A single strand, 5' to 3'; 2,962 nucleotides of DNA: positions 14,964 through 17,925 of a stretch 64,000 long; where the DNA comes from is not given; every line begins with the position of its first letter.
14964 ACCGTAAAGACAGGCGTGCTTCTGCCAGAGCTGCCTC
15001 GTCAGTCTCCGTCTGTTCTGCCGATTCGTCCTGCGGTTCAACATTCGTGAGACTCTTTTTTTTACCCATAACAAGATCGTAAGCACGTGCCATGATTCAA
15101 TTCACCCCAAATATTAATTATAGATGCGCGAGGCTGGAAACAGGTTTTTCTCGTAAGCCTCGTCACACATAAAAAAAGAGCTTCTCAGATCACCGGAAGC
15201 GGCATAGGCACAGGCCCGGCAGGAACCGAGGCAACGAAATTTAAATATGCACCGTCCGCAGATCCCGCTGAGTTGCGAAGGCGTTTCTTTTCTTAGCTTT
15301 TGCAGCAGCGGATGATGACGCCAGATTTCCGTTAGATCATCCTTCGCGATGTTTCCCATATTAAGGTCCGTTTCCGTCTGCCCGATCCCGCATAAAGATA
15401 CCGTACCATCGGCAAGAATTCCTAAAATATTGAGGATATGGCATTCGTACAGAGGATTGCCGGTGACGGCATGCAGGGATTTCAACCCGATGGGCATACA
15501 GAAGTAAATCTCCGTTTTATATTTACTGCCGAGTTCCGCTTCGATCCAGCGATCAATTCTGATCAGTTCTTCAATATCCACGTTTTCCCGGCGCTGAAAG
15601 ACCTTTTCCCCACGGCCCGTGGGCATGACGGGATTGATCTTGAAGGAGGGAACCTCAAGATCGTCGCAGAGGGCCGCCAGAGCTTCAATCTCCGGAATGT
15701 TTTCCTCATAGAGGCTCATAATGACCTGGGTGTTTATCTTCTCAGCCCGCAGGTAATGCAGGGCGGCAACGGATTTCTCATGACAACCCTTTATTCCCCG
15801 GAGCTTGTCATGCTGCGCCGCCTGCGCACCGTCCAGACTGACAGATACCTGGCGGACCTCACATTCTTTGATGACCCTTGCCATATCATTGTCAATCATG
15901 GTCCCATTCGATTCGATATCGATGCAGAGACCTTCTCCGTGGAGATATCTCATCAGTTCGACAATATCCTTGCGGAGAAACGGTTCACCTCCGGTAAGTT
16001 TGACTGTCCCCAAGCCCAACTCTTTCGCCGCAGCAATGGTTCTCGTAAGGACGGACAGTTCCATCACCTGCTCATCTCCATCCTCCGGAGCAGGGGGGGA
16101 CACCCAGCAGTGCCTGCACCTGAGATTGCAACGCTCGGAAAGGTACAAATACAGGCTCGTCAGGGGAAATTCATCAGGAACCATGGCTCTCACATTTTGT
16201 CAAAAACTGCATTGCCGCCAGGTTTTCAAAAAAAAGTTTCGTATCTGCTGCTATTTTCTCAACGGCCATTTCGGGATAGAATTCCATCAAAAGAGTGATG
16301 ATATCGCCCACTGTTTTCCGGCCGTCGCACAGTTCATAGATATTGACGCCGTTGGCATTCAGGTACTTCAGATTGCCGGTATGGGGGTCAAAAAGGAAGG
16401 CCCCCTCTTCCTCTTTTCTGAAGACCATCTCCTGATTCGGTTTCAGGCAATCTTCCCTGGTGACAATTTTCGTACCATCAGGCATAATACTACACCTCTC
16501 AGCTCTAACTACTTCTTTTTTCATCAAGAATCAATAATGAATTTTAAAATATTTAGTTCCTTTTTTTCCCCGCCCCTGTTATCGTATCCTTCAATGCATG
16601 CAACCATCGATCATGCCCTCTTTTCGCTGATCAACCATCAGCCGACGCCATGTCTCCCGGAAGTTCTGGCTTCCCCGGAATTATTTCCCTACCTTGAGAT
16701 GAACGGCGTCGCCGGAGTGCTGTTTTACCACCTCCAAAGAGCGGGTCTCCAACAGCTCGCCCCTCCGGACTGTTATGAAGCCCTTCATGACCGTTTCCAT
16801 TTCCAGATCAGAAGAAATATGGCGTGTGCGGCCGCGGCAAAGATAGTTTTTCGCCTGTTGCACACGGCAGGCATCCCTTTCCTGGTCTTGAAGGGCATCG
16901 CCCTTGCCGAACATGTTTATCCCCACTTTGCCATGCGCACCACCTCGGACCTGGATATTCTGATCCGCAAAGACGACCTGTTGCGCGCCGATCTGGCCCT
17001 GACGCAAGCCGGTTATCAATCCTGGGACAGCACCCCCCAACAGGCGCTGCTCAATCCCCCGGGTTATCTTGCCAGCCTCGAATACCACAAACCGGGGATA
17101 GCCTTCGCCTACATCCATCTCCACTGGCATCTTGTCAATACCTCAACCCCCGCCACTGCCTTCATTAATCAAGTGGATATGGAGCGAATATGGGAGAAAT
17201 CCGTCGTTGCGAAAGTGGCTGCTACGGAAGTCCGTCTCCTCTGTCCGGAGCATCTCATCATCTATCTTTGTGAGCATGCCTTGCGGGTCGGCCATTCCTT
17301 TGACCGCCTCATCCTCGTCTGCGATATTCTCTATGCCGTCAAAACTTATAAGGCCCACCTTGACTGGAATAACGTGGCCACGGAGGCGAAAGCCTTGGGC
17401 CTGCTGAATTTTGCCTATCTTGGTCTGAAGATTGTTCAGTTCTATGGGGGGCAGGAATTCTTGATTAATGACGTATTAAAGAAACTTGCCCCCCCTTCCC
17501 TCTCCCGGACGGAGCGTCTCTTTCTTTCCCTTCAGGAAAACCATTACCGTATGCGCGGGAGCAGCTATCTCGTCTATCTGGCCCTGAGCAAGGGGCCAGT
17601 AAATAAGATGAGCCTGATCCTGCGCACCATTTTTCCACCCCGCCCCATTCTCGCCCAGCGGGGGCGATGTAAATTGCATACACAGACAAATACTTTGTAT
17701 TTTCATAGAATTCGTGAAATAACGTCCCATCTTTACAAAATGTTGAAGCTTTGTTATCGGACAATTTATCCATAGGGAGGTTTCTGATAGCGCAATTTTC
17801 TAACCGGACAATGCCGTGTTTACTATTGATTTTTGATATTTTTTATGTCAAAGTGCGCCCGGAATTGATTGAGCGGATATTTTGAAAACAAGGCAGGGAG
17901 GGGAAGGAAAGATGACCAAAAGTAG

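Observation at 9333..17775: RiPP-style peptide-maturation cassette embedded in, and co-transcribed with, an exosortase/PEP-CTERM EPS locus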

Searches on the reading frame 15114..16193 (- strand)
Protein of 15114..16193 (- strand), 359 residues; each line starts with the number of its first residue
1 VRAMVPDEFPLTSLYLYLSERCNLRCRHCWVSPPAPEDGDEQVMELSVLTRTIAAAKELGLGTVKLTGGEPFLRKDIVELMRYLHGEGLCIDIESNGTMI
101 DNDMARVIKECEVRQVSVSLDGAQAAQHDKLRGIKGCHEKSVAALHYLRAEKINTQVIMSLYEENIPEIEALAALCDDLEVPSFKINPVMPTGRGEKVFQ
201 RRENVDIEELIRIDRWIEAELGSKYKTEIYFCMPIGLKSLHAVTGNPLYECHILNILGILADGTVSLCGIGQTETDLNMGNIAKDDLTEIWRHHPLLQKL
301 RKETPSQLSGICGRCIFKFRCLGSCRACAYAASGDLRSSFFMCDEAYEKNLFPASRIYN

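Call 4: search_protein_families(library=ncbifam, proteins=[window:15114-16193:-], max_evalue=0.01)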
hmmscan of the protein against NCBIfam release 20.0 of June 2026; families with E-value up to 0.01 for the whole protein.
window:15114-16193:- (359 aa): 83 families (the best 25 are shown)
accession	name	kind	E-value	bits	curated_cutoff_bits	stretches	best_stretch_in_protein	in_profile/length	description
TIGR04251.1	SCM_rSAM_ScmF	equivalog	1.7e-99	333.5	400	1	9-357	1-353/353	SynChlorMet cassette radical SAM/SPASM protein ScmF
TIGR04545.1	rSAM_ahbD_hemeb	equivalog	7.1e-49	167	500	1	19-337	7-329/339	heme b synthase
TIGR04053.2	TIGR04053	equivalog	4.1e-43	148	395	2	20-198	16-195/366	TIGR04053 family radical SAM/SPASM domain-containing protein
TIGR04303.1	GeoRSP_rSAM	equivalog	5.4e-42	144.5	400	1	17-339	10-320/325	GeoRSP system radical SAM/SPASM protein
TIGR04051.1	rSAM_NirJ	equivalog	4.8e-41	140.9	515.45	2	18-198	8-185/354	heme d1 biosynthesis radical SAM protein NirJ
TIGR04250.1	SCM_rSAM_ScmE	equivalog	2.3e-38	132.1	400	1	15-335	6-337/358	SynChlorMet cassette radical SAM/SPASM protein ScmE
TIGR04055.1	rSAM_NirJ2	equivalog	1.2e-37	130.1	500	1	20-339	8-318/326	putative heme d1 biosynthesis radical SAM protein NirJ2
NF045574.1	sacti_mat_StsB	exception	2.6e-35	122.1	625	1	7-338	91-408/466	StsB family radical SAM/SPASM domain sactipeptide maturase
NF050035.1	rSAM_WgK_link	exception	4.3e-35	121.4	650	2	17-197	14-192/367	radical SAM/SPASM peptide maturase WgkB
TIGR04546.1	rSAM_ahbC_deAc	equivalog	2.9e-34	118.5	650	2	18-206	45-228/390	12,18-didecarboxysiroheme deacetylase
TIGR04054.1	rSAM_NirJ1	equivalog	3e-32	111.7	650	2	19-200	43-221/387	putative heme d1 biosynthesis radical SAM protein NirJ1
TIGR03962.1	mycofact_rSAM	equivalog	1.3e-31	110.1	265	1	18-337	18-325/339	mycofactocin radical SAM maturase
TIGR04347.1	pseudo_SAM_Halo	equivalog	4.8e-30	105.1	525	2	18-199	44-222/390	TIGR04347 family pseudo-SAM/SPASM protein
TIGR04133.1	rSAM_w_lipo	hypoth_equivalog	1e-28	100.3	425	1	7-324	19-330/350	TIGR04133 family radical SAM/SPASM protein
TIGR02109.1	PQQ_syn_pqqE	equivalog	1.5e-26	93.2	381.35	1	13-346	8-333/358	pyrroloquinoline quinone biosynthesis protein PqqE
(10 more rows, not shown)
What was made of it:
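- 15114..16193 (-): Second radical SAM/SPASM enzyme, a divergent ScmF paralogue (ScmF'). TIGR04251 333.5 bits, the best hit but below the cutoff of 400 (call 4).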

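Call 5: search_protein_families(library=pfam, proteins=[window:15114-16193:-], max_evalue=0.01)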
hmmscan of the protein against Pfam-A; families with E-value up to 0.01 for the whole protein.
window:15114-16193:- (359 aa): 3 families
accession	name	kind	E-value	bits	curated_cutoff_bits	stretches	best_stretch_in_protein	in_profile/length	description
PF04055.27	Radical_SAM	-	7.7e-26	91.7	29.5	1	18-175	3-165/166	Radical SAM superfamily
PF13186.11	SPASM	-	5.4e-09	36.6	21.5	1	255-315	6-66/67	Iron-sulfur cluster-binding domain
PF13353.11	Fer4_12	-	3.5e-05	24.6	22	1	20-129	13-126/137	4Fe-4S single cluster domain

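Call 42: search_solved_structures(query=window:15114-16193:-, max_evalue=0.001)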
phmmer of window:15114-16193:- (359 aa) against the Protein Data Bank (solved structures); distinct sequences matched with E-value up to 0.001: 22.
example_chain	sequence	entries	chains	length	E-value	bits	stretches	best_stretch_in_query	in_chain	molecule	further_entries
6efn_A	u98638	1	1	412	5.6e-15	58.5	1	12-214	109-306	Sporulation killing factor maturation protein SkfB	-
7vob_C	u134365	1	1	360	4.3e-12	49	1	14-146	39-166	Cytosylglucuronate decarboxylase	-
7voc_C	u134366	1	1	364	4.4e-12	49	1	14-146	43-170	Cytosylglucuronate decarboxylase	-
6c8v_A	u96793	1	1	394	1.6e-11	47.2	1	13-342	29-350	Coenzyme PQQ synthesis protein E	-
2fb2_A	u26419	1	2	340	2.6e-08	36.6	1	10-126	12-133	Molybdenum cofactor biosynthesis protein A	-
1tv7_A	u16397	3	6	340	2.8e-08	36.5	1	10-126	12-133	Molybdenum cofactor biosynthesis protein A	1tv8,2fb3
5wgg_A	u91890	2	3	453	1.1e-07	34.5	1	12-150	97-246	Radical SAM domain protein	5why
8wm2_A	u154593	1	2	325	3.9e-07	32.7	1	20-121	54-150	Fe-S radical SAM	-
5v1q_A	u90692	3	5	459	0.00015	24.2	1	9-325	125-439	Radical SAM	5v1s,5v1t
7wzv_A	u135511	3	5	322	0.00037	23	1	18-118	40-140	4Fe-4S cluster-binding domain-containing protein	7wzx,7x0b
6c3e_A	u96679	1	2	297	0.00073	22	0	75-155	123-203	Receptor-interacting serine/threonine-protein kinase 1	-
9mzy_A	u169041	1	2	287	0.00078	21.9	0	75-155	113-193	Receptor-interacting serine/threonine-protein kinase 1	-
9mzz_A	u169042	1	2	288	0.00078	21.9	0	75-155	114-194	Receptor-interacting serine/threonine-protein kinase 1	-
9mzx_A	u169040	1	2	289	0.00079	21.9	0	75-155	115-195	Receptor-interacting serine/threonine-protein kinase 1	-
24ib_A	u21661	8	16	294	0.00082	21.8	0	75-155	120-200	Receptor-interacting serine/threonine-protein kinase 1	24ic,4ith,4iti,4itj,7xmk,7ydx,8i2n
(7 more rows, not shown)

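Call 47: find_homologous_proteins(query=window:15114-16193:-, max_evalue=1e-40)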
Query window:15114-16193:- (359 aa): 2861 proteins with E <= 1e-40 among 8000 candidates; the best 120 are listed.
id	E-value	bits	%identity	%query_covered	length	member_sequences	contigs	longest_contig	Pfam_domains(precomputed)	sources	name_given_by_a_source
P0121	1.3e-229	779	94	99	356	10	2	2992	PF13186.12,PF04055.28,PF13353.12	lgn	-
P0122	6.2e-229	777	94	99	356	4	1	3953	PF13186.12,PF04055.28,PF13353.12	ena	-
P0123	3.6e-228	775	94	99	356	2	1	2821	PF13186.12,PF04055.28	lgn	-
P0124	4.6e-224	761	92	99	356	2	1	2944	PF13186.12,PF04055.28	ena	-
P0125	1.3e-220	750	91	99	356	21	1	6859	PF13186.12,PF04055.28,PF13353.12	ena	-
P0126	3.7e-220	748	91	99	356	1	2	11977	PF13186.12,PF04055.28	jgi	jgi:SynChlorMet cassette radical SAM/SPASM protein ScmF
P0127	1.4e-219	746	91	99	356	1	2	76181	PF13186.12,PF04055.28,PF13353.12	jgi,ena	-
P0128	2.9e-218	742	89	99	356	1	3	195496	PF13186.12,PF04055.28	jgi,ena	-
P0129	2.3e-217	739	89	99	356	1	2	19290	PF13186.12,PF04055.28,PF13353.12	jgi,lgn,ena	-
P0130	4.4e-217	738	90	99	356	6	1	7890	PF13186.12,PF04055.28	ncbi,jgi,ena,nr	ncbi:MAG TPA: SynChlorMet cassette radical SAM/SPASM protein ScmF [Syntrophus sp. (in: bacteria)]|jg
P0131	1.7e-214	730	88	99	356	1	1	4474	PF13186.12,PF04055.28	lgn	-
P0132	3.0e-214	729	88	99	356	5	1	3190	PF13186.12,PF04055.28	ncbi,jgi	ncbi:MAG: radical SAM protein [Syntrophus sp. (in: bacteria)]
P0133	1.6e-212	723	87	98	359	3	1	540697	PF13186.12,PF04055.28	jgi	-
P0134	5.6e-206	702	85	98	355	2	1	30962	PF13186.12,PF04055.28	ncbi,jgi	jgi:SynChlorMet cassette radical SAM/SPASM protein ScmF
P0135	2.2e-204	696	84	99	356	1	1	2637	PF13186.12,PF04055.28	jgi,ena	-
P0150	6.6e-135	468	58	98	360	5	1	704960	PF13186.12,PF04055.28,PF13353.12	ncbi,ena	-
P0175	1.5e-110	388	48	97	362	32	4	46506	PF13186.12,PF04055.28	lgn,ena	-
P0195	2.5e-101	357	46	97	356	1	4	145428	PF13186.12,PF04055.28,PF13353.12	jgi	jgi:SynChlorMet cassette radical SAM/SPASM protein ScmF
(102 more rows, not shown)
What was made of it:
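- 15114..16193 (-): Many 44-58% relatives exist (call 47).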

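Call 48: find_encoding_contigs(protein=P0150, flank=10000, max_places=1)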
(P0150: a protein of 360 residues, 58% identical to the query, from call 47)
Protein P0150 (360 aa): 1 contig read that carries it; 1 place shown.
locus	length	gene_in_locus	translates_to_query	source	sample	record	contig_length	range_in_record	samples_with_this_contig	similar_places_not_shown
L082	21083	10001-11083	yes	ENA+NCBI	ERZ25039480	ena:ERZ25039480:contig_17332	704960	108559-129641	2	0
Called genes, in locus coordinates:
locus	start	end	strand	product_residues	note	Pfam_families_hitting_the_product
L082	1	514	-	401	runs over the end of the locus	PF00005:ABC_tran, PF13304:AAA_21 (faint), PF14524:Wzt_C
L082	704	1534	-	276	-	PF01061:ABC2_membrane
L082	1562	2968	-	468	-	PF04932:Wzy_C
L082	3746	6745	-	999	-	PF01656:CbiA (faint), PF13807:GNVR, PF10609:ParA, PF13614:AAA_31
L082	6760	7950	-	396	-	PF02563:Poly_export, PF22461:SLBB_2 (weak), PF10531:SLBB (weak), PF22461:SLBB_2 (weak)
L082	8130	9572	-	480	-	PF14907:NTP_transf_5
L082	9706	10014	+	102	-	PF05402:PqqD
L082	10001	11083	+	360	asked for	PF13353:Fer4_12 (weak), PF04055:Radical_SAM, PF13186:SPASM (weak)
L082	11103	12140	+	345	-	PF13487:HD_5, PF01966:HD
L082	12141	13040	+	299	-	PF27840:ScmC, PF01293:PEPCK_ATP (weak)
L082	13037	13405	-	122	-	-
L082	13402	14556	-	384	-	PF13353:Fer4_12 (faint), PF04055:Radical_SAM, PF13186:SPASM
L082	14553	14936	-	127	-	PF05402:PqqD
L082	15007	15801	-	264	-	PF05621:TniB, PF13191:AAA_16 (weak), PF14532:Sigma54_activ_2 (faint), PF13401:AAA_22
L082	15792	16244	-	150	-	PF01451:LMWPc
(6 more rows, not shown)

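Call 49: find_encoding_contigs(protein=P0175, flank=10000, max_places=1)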
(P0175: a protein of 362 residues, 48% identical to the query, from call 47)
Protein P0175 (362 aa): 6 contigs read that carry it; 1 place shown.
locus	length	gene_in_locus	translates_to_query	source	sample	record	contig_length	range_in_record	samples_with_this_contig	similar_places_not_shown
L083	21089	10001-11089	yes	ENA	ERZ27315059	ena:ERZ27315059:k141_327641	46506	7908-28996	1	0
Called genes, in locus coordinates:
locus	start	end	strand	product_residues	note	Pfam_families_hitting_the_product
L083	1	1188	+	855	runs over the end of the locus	PF19864:Radical_SAM_N2, PF04055:Radical_SAM, PF10105:DUF2344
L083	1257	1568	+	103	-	PF00829:Ribosomal_L21p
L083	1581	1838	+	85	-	PF01016:Ribosomal_L27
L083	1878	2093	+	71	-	PF00313:CSD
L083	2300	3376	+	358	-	PF01018:GTP1_OBG, PF01926:MMR_HSR1, PF02421:FeoB_N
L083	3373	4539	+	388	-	PF00696:AA_kinase, PF01472:PUA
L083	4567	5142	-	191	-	PF01035:DNA_binding_1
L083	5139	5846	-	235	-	PF01169:GDT1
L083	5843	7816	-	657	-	PF01541:GIY-YIG, PF27096:UvrC_M, PF02151:UVR, PF22920:UvrC_RNaseH, PF08459:UvrC_RNaseH_dom, PF12826:HHH_2, PF14520:HHH_5, PF00633:HHH (weak)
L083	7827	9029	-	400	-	PF00575:S1 (weak), PF21710:Spt6_S1 (faint), PF00575:S1, PF23459:S1_RRP5, PF00575:S1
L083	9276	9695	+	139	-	PF05402:PqqD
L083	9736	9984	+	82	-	PF05402:PqqD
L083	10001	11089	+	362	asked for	PF04055:Radical_SAM, PF13186:SPASM (weak)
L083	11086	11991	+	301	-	PF27840:ScmC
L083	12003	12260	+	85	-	-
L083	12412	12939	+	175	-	-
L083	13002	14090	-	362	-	PF04055:Radical_SAM, PF13186:SPASM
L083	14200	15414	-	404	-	PF14907:NTP_transf_5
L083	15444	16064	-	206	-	PF01812:5-FTHF_cyc-lig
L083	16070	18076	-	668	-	PF04851:ResIII, PF17757:UvrB_inter, PF27431:UvrB_3rd, PF00271:Helicase_C, PF12344:UvrB, PF02151:UVR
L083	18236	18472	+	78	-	PF01402:RHH_1 (faint)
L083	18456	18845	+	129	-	PF02452:PemK_toxin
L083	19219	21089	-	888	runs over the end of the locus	PF00176:SNF2-rel_dom, PF00270:DEAD (faint), PF04851:ResIII, PF00271:Helicase_C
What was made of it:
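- L083 is a complete type-B cassette among housekeeping genes (call 49). L083 is a full type-B cassette flanked by uvrB/uvrC and ribosomal genes (call 49).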

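Call 50: find_encoding_contigs(protein=P0195, flank=10000, max_places=1)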
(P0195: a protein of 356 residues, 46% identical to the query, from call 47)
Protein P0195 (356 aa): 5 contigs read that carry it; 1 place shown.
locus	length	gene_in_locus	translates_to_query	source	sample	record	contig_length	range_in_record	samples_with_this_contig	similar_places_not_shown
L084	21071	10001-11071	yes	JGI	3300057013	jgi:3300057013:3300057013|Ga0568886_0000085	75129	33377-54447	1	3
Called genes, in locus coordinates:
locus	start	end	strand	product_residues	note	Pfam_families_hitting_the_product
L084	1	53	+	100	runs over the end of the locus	PF05402:PqqD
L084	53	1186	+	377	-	PF04055:Radical_SAM, PF13186:SPASM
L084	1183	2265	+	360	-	PF13353:Fer4_12 (weak), PF04055:Radical_SAM, PF13186:SPASM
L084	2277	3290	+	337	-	PF27840:ScmC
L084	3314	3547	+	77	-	-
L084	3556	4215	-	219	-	-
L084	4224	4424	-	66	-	-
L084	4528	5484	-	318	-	PF19156:DUF5838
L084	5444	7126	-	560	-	PF00664:ABC_membrane, PF00005:ABC_tran, PF02463:SMC_N (faint), PF13401:AAA_22 (weak)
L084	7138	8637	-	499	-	PF14907:NTP_transf_5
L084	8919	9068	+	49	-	-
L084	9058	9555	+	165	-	PF05402:PqqD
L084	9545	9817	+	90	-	PF05402:PqqD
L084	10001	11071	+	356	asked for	PF13353:Fer4_12 (weak), PF04055:Radical_SAM, PF13186:SPASM (weak)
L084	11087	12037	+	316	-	PF27840:ScmC (weak)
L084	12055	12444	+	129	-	-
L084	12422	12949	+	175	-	-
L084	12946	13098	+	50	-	-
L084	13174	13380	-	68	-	-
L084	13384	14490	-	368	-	PF04055:Radical_SAM, PF13186:SPASM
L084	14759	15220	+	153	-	-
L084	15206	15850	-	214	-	PF02517:Rce1-like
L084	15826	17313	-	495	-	PF13646:HEAT_2 (weak)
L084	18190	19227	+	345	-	PF02563:Poly_export, PF10531:SLBB (faint), PF22461:SLBB_2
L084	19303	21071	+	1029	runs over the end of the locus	PF02706:Wzz (weak), PF01656:CbiA (weak), PF10609:ParA, PF13614:AAA_31, PF05036:SPOR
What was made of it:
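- L084, from a separate look-up, holds a type-A cassette with an ABC transporter beside its type-B cassette (call 50).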

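Call 65: search_protein_families(library=ncbifam, proteins=[L083:9276-9695:+, L084:9058-9555:+], max_evalue=10)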
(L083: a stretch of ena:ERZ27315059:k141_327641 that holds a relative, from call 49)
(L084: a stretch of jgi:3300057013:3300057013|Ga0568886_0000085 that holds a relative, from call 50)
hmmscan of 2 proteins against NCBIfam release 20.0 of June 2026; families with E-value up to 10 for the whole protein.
L083:9276-9695:+ (139 aa): 8 families
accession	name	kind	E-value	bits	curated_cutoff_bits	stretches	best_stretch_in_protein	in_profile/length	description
TIGR03859.1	PQQ_PqqD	equivalog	2.1e-06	27.5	46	1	84-132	28-75/81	pyrroloquinoline quinone biosynthesis peptide chaperone PqqD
TIGR04248.1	SCM_PqqD_rel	equivalog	8.8e-06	25.9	100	1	82-135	26-79/84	SynChlorMet cassette protein ScmD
TIGR04302.1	geo_PqqD_fam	equivalog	1.2e-05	25.7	100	1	84-137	48-100/102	GeoRSP system PqqD family peptide chaperone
NF033530.1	lasso_PqqD_Strm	exception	0.0003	20.9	70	1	85-135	26-76/78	lasso peptide biosynthesis PqqD family chaperone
NF033536.1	lasso_PqqD_Bac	exception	0.0014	18.7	80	1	86-133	35-82/88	lasso peptide biosynthesis PqqD family chaperone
NF002535.0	PRK02079.1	equivalog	0.0025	17.6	101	1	85-129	38-81/92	pyrroloquinoline quinone biosynthesis peptide chaperone PqqD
NF041789.2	anti-phage_ZorC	equivalog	0.098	11.2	490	1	34-121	35-120/551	type I Zorya anti-phage system protein ZorC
NF050149.1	RiPP_bind_ApyI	equivalog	0.16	11.3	200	1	65-110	190-236/260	RiPP maturation protein ApyI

L084:9058-9555:+ (165 aa): 4 families
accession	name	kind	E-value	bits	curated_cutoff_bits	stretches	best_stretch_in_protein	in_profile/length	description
NF033536.1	lasso_PqqD_Bac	exception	0.012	15.7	80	1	109-158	37-86/88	lasso peptide biosynthesis PqqD family chaperone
TIGR04248.1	SCM_PqqD_rel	equivalog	0.013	15.7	100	1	103-142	26-66/84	SynChlorMet cassette protein ScmD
TIGR03859.1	PQQ_PqqD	equivalog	0.09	12.7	46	1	104-156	27-78/81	pyrroloquinoline quinone biosynthesis peptide chaperone PqqD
TIGR04302.1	geo_PqqD_fam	equivalog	0.14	12.6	100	1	105-153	48-95/102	GeoRSP system PqqD family peptide chaperone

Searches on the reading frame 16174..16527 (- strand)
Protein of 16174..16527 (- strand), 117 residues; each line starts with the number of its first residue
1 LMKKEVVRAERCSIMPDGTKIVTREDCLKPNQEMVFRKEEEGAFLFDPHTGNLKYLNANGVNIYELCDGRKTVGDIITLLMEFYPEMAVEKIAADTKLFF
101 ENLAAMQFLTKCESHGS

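Call 4: search_protein_families(library=ncbifam, proteins=[window:16174-16527:-], max_evalue=0.01)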
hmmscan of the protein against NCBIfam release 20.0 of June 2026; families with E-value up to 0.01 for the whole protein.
window:16174-16527:- (117 aa): 4 families
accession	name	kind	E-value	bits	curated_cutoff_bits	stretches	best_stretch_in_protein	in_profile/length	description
TIGR03859.1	PQQ_PqqD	equivalog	3.3e-08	33.3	46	1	55-109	28-80/81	pyrroloquinoline quinone biosynthesis peptide chaperone PqqD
TIGR04248.1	SCM_PqqD_rel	equivalog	1e-07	32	100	1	31-103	3-75/84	SynChlorMet cassette protein ScmD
TIGR04302.1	geo_PqqD_fam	equivalog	1.1e-05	25.8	100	1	50-109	43-100/102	GeoRSP system PqqD family peptide chaperone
NF002535.0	PRK02079.1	equivalog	6.7e-05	22.6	101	1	55-107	37-87/92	pyrroloquinoline quinone biosynthesis peptide chaperone PqqD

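Call 5: search_protein_families(library=pfam, proteins=[window:16174-16527:-], max_evalue=0.01)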
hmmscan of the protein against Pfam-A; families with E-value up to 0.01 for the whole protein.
window:16174-16527:- (117 aa): 1 family
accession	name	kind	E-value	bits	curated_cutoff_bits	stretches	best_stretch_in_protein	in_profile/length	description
PF05402.18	PqqD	-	3e-10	40.7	23.4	1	44-105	3-63/67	Coenzyme PQQ synthesis protein D (PqqD)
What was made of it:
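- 16174..16524 (-): Third PqqD-domain protein, first gene of the minus-strand operon. PqqD 40.7 bits (call 5).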

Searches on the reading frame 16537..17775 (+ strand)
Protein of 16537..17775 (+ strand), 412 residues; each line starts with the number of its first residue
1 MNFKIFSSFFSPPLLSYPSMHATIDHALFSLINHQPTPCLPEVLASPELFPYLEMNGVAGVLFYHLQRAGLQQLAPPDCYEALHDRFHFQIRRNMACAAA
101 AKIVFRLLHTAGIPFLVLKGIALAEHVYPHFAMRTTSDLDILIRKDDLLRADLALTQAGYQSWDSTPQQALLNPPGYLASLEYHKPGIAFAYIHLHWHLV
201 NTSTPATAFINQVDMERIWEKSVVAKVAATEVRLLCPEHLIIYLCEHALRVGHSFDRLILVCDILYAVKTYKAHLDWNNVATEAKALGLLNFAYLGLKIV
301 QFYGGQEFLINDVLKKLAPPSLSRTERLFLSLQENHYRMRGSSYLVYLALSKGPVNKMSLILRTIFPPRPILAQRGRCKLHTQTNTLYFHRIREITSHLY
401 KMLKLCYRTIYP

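Call 6: search_protein_families(library=ncbifam, proteins=[window:16537-17775:+], max_evalue=0.001)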
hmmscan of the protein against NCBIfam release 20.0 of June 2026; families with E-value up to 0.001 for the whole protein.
window:16537-17775:+ (412 aa): 0 families

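Call 19: search_protein_families(library=pfam, proteins=[window:16537-17775:+], max_evalue=0.01)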
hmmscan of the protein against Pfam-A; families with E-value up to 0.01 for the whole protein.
window:16537-17775:+ (412 aa): 1 family
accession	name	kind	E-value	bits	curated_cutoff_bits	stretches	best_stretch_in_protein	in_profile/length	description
PF14907.12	NTP_transf_5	-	3.1e-46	158.4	31.2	1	48-301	7-245/249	Uncharacterised nucleotidyltransferase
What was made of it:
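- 16537..17775 (+): NTP_transf_5 nucleotidyltransferase-like protein (SDLDILI motif). PF14907 158 bits (call 19).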
